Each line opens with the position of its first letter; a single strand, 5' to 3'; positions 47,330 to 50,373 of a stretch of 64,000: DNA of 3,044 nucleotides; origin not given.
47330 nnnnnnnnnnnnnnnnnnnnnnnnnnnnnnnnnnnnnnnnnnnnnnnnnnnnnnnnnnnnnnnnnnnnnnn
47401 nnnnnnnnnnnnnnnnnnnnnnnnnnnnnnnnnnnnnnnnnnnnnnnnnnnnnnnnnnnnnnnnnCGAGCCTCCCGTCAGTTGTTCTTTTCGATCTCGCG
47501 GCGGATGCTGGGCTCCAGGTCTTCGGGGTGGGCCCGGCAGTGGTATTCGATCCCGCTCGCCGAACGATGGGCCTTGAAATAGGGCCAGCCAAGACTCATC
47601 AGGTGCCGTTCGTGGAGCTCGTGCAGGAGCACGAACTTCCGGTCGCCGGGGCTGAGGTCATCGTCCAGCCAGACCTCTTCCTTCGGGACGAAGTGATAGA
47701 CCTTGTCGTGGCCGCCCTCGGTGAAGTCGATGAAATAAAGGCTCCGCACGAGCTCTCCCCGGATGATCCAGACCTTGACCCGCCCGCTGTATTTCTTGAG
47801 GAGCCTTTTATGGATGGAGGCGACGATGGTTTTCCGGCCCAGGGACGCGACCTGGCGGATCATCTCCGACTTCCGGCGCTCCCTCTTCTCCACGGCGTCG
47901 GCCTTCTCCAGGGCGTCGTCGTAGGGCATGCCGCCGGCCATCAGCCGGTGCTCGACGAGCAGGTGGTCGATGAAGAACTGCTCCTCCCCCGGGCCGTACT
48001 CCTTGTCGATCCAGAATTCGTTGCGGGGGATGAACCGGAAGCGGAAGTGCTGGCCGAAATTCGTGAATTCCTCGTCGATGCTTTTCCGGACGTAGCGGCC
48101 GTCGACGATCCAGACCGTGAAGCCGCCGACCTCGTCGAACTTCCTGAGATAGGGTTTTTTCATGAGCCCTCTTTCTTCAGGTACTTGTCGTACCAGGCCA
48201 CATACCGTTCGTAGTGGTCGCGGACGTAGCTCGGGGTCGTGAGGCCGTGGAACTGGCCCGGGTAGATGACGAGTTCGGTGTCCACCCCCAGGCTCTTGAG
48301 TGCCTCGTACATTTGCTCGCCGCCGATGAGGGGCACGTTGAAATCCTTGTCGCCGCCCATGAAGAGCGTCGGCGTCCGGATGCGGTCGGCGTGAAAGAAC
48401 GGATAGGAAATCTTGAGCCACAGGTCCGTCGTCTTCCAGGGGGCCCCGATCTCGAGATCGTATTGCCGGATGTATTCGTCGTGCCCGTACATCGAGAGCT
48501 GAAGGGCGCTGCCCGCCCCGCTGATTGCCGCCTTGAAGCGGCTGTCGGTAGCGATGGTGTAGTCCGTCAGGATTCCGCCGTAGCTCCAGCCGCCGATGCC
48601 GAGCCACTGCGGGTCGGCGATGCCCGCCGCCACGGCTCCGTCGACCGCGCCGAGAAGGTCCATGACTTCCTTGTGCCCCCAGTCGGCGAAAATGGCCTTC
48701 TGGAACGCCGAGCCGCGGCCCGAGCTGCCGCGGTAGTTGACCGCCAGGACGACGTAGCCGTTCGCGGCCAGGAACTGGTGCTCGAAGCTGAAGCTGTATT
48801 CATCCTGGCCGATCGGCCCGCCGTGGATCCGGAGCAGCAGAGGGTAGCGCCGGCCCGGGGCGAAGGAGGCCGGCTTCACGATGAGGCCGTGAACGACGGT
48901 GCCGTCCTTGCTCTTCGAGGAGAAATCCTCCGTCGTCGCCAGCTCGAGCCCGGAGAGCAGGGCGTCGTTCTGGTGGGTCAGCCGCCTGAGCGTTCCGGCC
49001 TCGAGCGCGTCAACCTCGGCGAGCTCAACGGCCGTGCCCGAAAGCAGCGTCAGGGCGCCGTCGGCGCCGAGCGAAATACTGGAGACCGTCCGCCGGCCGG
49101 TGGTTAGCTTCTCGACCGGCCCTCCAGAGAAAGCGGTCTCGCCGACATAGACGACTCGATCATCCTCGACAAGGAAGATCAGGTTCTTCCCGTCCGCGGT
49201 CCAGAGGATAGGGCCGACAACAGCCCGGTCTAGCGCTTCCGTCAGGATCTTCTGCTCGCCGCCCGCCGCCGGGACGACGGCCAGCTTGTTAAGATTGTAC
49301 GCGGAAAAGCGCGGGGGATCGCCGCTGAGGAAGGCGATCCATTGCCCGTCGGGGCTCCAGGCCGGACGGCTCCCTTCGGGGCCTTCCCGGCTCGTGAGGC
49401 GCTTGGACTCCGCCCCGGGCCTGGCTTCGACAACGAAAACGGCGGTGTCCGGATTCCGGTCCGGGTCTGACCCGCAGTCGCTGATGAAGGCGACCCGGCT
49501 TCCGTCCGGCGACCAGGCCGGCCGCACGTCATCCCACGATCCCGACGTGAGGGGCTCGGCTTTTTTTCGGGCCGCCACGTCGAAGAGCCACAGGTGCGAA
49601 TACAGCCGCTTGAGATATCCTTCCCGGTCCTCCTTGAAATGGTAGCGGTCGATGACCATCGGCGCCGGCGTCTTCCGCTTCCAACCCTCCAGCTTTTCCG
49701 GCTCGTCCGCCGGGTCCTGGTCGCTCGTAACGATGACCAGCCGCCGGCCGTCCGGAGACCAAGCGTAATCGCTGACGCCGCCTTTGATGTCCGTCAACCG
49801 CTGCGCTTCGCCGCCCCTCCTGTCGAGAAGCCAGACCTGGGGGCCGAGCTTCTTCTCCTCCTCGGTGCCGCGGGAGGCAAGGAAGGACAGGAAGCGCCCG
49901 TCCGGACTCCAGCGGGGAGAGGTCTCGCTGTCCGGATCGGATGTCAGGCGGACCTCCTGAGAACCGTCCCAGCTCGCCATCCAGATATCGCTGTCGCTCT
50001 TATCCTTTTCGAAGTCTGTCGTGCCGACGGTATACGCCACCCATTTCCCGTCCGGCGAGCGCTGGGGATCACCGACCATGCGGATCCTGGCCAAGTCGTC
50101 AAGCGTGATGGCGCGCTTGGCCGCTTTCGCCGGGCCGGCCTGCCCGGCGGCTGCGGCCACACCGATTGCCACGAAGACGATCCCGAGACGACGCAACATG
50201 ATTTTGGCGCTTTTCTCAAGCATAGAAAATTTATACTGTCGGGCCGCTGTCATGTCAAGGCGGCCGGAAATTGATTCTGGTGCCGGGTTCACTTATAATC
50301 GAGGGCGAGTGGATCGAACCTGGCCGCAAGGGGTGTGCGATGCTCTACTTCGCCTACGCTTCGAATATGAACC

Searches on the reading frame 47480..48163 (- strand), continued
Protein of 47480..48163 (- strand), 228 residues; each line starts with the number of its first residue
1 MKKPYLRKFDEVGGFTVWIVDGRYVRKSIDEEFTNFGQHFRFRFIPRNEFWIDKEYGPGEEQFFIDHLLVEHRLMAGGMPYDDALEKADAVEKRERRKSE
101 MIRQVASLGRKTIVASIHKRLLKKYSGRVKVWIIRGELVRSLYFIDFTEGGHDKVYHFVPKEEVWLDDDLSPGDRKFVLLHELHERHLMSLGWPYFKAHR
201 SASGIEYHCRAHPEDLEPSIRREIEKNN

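Call 77: search_protein_families(library=pfam, proteins=[L069:5138-6001:+, L069:4431-5138:+, L069:6690-7268:+, L073:4270-4932:+, L073:6746-7318:+, L010:6759-7265:+, L004:5031-5672:+], max_evalue=0.01)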
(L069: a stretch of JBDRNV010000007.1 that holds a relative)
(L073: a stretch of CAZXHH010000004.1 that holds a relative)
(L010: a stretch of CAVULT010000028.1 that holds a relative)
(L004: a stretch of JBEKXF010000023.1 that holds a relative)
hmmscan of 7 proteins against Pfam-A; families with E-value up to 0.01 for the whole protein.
L069:5138-6001:+ (288 aa): 4 families
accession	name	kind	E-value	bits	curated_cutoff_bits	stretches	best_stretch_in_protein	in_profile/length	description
PF01509.24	TruB_N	-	3.5e-21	76.6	27.3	1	41-154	2-149/149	TruB family pseudouridylate synthase (N terminal domain)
PF16198.10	TruB_C_2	-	6.7e-19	68.2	29.3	1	155-216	1-62/66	tRNA pseudouridylate synthase B C-terminal domain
PF08068.17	DKCLD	-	1.5e-06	28.6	27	1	10-35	32-57/58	DKCLD (NUC011) domain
PF21238.2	Pus10_C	-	6.9e-06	26.2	27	1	80-159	123-203/232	Pus10, C-terminal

L069:4431-5138:+ (236 aa): 1 family
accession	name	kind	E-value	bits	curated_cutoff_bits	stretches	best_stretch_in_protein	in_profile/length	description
PF08713.17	DNA_alkylation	-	7.1e-61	206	21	1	6-223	2-213/213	DNA alkylation repair enzyme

L069:6690-7268:+ (193 aa): 2 families
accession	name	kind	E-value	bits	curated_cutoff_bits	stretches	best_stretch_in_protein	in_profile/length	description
PF04013.17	Methyltrn_RNA_2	-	1.6e-43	149.2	25.5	1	1-191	1-196/198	Putative SAM-dependent RNA methyltransferase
PF00588.24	SpoU_methylase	-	0.0041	17.7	29.7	1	104-162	58-117/142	SpoU rRNA Methylase family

L073:4270-4932:+ (221 aa): 2 families
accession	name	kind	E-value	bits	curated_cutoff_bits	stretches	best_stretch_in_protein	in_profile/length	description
PF13483.12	Lactamase_B_3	-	4.3e-28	98.7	24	1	7-190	1-160/160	Beta-lactamase superfamily domain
PF12706.13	Lactamase_B_2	-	2e-21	77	27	1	27-191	20-200/200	Beta-lactamase superfamily domain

L073:6746-7318:+ (191 aa): 1 family
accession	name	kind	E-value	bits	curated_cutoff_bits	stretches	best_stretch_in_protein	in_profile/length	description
PF02676.19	TYW3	-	1e-43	149.6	27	1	14-190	4-209/211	Methyltransferase TYW3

L010:6759-7265:+ (169 aa): 6 families
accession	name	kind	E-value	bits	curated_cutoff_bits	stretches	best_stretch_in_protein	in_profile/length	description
PF00583.31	Acetyltransf_1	-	2.2e-12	47.7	20.7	1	35-131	20-111/116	Acetyltransferase (GNAT) family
PF13508.13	Acetyltransf_7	-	1.1e-10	42.2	27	1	51-132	3-78/84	Acetyltransferase (GNAT) domain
PF13673.13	Acetyltransf_10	-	1e-06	29.2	23.6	1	30-110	13-84/128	Acetyltransferase (GNAT) domain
PF14542.12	Acetyltransf_CG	-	0.00038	21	30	1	77-113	24-60/80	GCN5-related N-acetyl-transferase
PF17013.11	Acetyltransf_15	-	0.0017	18.3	35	1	68-108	63-103/210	Putative acetyl-transferase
PF13480.13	Acetyltransf_6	-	0.0032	18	22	1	29-113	53-131/143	Acetyltransferase (GNAT) domain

L004:5031-5672:+ (214 aa): 0 families

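Call 81: search_dna_similar(query=window:47480-48163:-, collection=plasmids, mode=protein, max_evalue=0.001, max_rows=20)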
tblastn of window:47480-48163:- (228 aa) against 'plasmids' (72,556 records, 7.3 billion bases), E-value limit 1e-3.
No match.

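Call 84: search_protein_families(library=phrogs, alignment_id=A3, max_evalue=0.1)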
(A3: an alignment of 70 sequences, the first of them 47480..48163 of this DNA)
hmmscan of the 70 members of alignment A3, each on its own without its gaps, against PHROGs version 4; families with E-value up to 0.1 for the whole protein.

A. member 1, window:47480-48163:- (228 aa): 3 families
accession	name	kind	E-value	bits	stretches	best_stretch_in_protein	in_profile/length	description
phrog_16487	-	unknown function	0.037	14.8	0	149-175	10-36/61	-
phrog_87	-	other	0.046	14.5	1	102-183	21-93/227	metallo-protease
phrog_15657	-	unknown function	0.052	14.1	1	56-149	120-210/230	-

B. families by the number of members that match (of 70 scanned): 34 families (the first 25 are shown)
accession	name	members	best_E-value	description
phrog_87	-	19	3.9e-05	metallo-protease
phrog_13670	-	4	0.028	-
phrog_18640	-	2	8e-05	-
phrog_19417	-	1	0.0014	-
phrog_12747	-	1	0.0022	-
phrog_36712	-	1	0.0023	-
phrog_13215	-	1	0.0026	-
phrog_35346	-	1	0.0057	-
phrog_34655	-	1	0.0059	-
phrog_32815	-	1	0.0074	-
phrog_29552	-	1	0.011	-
phrog_34809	-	1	0.012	-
phrog_7886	-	1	0.016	-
phrog_34111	-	1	0.017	-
phrog_228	-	1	0.018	Arc-like repressor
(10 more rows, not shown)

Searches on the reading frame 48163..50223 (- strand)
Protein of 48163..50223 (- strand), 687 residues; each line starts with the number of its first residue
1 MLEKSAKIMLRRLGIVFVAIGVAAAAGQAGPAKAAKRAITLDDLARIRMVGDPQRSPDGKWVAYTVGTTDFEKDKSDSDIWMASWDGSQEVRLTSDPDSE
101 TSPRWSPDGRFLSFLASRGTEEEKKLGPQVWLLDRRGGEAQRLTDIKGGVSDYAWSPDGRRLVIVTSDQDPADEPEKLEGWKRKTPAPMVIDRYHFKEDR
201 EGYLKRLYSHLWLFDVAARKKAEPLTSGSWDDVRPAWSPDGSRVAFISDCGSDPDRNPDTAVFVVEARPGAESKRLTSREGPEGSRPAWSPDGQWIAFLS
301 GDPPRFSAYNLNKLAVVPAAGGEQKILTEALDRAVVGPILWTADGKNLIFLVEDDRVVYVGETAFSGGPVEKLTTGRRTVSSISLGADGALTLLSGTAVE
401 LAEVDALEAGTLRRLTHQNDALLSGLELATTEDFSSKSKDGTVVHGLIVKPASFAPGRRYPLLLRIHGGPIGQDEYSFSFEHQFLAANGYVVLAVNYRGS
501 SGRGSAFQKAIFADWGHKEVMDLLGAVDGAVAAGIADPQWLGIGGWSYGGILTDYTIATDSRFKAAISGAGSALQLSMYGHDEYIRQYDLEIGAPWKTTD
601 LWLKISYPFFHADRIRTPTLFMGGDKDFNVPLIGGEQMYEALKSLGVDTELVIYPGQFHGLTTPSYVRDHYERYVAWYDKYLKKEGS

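Call 9: search_protein_families(library=pfam, proteins=[window:48163-50223:-], max_evalue=1)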
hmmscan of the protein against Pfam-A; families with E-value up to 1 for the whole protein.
window:48163-50223:- (687 aa): 21 families
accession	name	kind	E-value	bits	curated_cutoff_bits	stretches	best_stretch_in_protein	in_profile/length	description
PF00326.27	Peptidase_S9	-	4.6e-44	150.9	22.6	1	477-684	2-212/213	Prolyl oligopeptidase family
PF07676.18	PD40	-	3.2e-24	84.7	20.9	4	274-300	2-27/38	WD40-like Beta Propeller Repeat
PF00930.27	DPPIV_N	-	5.3e-11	42.3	22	1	202-281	258-328/354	Dipeptidyl peptidase IV (DPP IV) N-terminal region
PF01738.24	DLH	-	1.1e-07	32.1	21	1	485-666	37-193/217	Dienelactone hydrolase family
PF25174.1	Beta-prop_THOC3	-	9.7e-07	28.5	305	2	89-169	80-151/272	THOC3 beta-propeller domain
PF02129.25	Peptidase_S15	-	1.2e-06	28.9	23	2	440-571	1-128/262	X-Pro dipeptidyl-peptidase (S15 family)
PF12146.15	Hydrolase_4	-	3e-06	27.2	27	1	611-662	186-235/239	Serine aminopeptidase, S33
PF20434.5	BD-FAE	-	0.0005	20.1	26.8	1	458-501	11-59/215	BD-FAE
PF00135.34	COesterase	-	0.0011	18.4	27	1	455-576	98-223/515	Carboxylesterase family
PF12894.13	ANAPC4_WD40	-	0.0013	19.3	22.9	0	147-168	38-59/91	Anaphase-promoting complex subunit 4 WD40 domain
PF03959.19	FSH1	-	0.0019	18.4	21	1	540-656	102-197/211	Serine hydrolase (FSH1)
PF12697.13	Abhydrolase_6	-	0.0027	18.8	26.3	1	466-577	4-94/217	Alpha/beta hydrolase family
PF10647.15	Gmad1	-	0.0093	16.3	20.5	1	224-296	17-78/251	Lipoprotein LpqB beta-propeller domain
PF08662.17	eIF2A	-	0.022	15.1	20.5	1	104-168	12-80/194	Eukaryotic translation initiation factor eIF2A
PF07859.19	Abhydrolase_3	-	0.026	14.7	25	1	617-661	166-208/210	alpha/beta hydrolase fold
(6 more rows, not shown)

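Call 10: search_protein_families(library=ncbifam, proteins=[window:48163-50223:-], max_evalue=1)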
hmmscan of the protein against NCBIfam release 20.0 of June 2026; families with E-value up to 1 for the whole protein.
window:48163-50223:- (687 aa): 13 families
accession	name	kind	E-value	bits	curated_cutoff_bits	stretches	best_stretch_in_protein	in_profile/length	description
NF053518.1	DipepPtdsDpp5Prph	equivalog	6.2e-78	262.9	900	1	39-683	3-655/655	dipeptidyl-peptidase Dpp5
NF033523.0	lasso_peptidase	equivalog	1.3e-52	179.5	400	5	400-683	348-638/638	Atxe2 family lasso peptide isopeptidase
TIGR02800.1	propeller_TolB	equivalog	9.2e-30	103.9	343.15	3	48-169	235-344/418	Tol-Pal system beta propeller repeat protein TolB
NF002183.0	PRK01029.1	equivalog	8.1e-15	54.8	405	3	234-300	285-345/429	Tol-Pal system protein TolB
NF058649.1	GTSAG_HSLs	subfamily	5.3e-05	22.8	380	1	443-498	74-129/312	GTSAG motif subfamily hormone-sensitive lipase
NF050058.1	e_dPHAscl_type1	hypoth_equivalog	0.00063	19.3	150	1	451-640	15-202/276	extracellular catalytic domain type 1 short-chain-length polyhydroxyalkanoate depolymerase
NF058650.1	GCSAG_HSLs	subfamily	0.002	17.7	410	1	614-667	242-295/314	GCSAG motif subfamily hormone-sensitive lipase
NF052230.1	T9SS_PorE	exception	0.0025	16.1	600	1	228-313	222-310/648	PorE family type IX secretion system protein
NF050057.1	e_dPHAmcl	equivalog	0.004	16.5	270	1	617-678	192-248/252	extracellular medium-chain-length polyhydroxyalkanoate depolymerase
NF003780.0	PRK05371.1-1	subfamily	0.01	14.3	642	1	599-683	290-372/594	Xaa-Pro dipeptidyl-peptidase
NF012016.0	PRK15472.1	equivalog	0.076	12.7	95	1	332-372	3-42/141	nucleoside triphosphatase NudI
NF042968.1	AcxylEst_AxeA1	equivalog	0.11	10.8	700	1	619-664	202-247/459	acetylxylan esterase AxeA1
TIGR03232.1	benzo_1_2_benB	equivalog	0.13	12.2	225.55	1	75-108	25-56/155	benzoate 1,2-dioxygenase small subunit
